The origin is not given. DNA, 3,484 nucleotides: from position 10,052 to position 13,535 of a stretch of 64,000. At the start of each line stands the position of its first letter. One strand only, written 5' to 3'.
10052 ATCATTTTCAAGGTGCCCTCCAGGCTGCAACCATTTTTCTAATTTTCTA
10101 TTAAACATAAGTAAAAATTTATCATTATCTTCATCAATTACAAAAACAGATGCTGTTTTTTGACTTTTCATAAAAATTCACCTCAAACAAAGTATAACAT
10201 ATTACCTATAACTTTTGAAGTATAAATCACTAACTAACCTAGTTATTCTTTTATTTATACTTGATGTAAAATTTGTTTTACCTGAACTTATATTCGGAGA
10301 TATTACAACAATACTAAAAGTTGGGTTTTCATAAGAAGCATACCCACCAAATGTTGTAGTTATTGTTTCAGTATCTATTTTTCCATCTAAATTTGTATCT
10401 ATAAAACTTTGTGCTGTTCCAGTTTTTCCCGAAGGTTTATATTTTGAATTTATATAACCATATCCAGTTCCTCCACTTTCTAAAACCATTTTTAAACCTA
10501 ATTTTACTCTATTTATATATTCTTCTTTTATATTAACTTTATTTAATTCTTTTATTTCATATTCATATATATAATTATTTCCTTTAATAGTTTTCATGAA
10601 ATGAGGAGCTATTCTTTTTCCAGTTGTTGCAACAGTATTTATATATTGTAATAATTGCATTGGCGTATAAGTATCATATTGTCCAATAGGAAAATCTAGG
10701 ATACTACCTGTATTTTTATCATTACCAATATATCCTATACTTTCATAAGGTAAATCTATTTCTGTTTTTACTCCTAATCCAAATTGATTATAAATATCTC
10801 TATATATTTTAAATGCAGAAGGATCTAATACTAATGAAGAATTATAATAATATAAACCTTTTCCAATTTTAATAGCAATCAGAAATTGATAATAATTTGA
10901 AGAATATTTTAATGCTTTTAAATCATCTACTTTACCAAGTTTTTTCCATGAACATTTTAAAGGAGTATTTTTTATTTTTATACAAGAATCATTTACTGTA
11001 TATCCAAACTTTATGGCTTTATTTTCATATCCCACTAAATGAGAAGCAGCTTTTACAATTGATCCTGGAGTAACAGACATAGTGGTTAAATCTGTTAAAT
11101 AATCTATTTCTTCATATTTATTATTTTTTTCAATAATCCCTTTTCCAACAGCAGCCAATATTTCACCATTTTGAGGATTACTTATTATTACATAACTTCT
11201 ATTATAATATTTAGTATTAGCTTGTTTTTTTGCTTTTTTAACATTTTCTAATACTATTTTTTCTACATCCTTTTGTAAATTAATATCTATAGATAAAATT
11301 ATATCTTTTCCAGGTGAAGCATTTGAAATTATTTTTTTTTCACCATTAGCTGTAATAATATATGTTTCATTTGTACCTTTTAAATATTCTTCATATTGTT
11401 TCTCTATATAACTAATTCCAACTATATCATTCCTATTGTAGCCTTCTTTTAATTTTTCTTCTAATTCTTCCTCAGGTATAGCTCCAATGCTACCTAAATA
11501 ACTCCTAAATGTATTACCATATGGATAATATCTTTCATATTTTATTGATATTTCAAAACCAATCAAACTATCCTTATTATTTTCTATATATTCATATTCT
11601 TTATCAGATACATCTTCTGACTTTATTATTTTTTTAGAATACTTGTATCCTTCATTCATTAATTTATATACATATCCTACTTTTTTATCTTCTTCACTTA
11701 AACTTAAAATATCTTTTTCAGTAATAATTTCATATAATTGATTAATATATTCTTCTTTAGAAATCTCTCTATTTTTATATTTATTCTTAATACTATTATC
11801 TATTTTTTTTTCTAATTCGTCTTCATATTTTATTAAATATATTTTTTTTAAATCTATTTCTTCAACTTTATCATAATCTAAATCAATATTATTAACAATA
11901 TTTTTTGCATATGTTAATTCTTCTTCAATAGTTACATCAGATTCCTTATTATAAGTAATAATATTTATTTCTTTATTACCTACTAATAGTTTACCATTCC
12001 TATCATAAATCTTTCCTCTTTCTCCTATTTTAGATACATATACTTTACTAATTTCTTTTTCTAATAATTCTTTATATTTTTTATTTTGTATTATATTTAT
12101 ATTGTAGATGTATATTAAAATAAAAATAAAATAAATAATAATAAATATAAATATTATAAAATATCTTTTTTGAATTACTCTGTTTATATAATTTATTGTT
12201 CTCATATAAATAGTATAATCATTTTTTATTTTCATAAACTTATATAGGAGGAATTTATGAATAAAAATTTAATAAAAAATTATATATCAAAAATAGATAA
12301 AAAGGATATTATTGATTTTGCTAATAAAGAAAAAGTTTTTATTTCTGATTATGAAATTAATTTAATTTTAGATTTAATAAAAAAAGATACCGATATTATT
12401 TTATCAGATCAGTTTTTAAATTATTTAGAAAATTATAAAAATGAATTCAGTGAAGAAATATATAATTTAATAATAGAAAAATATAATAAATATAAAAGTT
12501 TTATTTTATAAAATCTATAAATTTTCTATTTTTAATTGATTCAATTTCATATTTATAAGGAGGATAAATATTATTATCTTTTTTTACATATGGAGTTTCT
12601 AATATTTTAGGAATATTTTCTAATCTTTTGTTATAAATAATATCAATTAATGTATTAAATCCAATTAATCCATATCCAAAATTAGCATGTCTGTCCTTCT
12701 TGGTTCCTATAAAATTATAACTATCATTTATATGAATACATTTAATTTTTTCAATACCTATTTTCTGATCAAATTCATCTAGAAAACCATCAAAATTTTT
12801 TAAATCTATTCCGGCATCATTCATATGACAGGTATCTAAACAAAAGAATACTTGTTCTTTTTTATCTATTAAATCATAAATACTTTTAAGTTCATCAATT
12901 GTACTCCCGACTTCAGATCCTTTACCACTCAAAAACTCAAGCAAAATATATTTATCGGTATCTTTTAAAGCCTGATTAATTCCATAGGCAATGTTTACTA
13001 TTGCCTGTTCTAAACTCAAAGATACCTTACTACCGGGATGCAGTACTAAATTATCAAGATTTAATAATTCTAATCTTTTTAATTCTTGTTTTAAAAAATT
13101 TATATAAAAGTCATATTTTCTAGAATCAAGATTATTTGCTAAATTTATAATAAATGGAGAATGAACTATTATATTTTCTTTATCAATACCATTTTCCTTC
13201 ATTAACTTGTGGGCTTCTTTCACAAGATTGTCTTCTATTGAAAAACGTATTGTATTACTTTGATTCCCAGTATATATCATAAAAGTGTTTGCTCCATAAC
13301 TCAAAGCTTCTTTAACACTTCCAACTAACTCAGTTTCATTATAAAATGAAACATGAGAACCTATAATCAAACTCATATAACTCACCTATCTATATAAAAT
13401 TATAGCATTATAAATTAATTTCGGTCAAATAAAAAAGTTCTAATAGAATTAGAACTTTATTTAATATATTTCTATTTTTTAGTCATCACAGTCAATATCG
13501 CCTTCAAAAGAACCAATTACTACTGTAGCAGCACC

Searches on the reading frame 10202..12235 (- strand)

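Call 88: search_protein_families(library=pfam, proteins=[window:10202-12235:-], max_evalue=0.00001)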
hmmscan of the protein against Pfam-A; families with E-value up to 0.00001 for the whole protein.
window:10202-12235:- (677 aa): 2 families
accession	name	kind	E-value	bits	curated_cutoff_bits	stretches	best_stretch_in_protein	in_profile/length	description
PF00905.27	Transpeptidase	-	6.5e-48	163.9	22.1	1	349-666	3-295/299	Penicillin binding protein transpeptidase domain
PF03717.20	PBP_dimer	-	1.5e-31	110.6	24.4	1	71-305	4-178/180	Penicillin-binding Protein dimerisation domain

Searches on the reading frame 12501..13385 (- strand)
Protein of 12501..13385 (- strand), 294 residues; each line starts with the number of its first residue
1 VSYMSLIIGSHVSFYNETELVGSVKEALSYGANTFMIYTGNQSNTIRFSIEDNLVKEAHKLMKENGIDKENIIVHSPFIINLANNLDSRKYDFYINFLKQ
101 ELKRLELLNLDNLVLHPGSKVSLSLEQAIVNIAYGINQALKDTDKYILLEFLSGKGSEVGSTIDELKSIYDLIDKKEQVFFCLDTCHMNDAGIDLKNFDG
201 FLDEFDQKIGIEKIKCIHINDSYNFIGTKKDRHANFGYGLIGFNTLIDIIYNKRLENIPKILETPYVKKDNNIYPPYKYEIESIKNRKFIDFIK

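Call 88: search_protein_families(library=pfam, proteins=[window:12501-13385:-], max_evalue=0.00001)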
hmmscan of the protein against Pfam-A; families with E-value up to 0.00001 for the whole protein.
window:12501-13385:- (294 aa): 1 family
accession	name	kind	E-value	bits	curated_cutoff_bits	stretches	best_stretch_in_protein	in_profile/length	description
PF01261.30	AP_endonuc_2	-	3.1e-45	155.3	31.1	1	25-273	2-235/249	Xylose isomerase-like TIM barrel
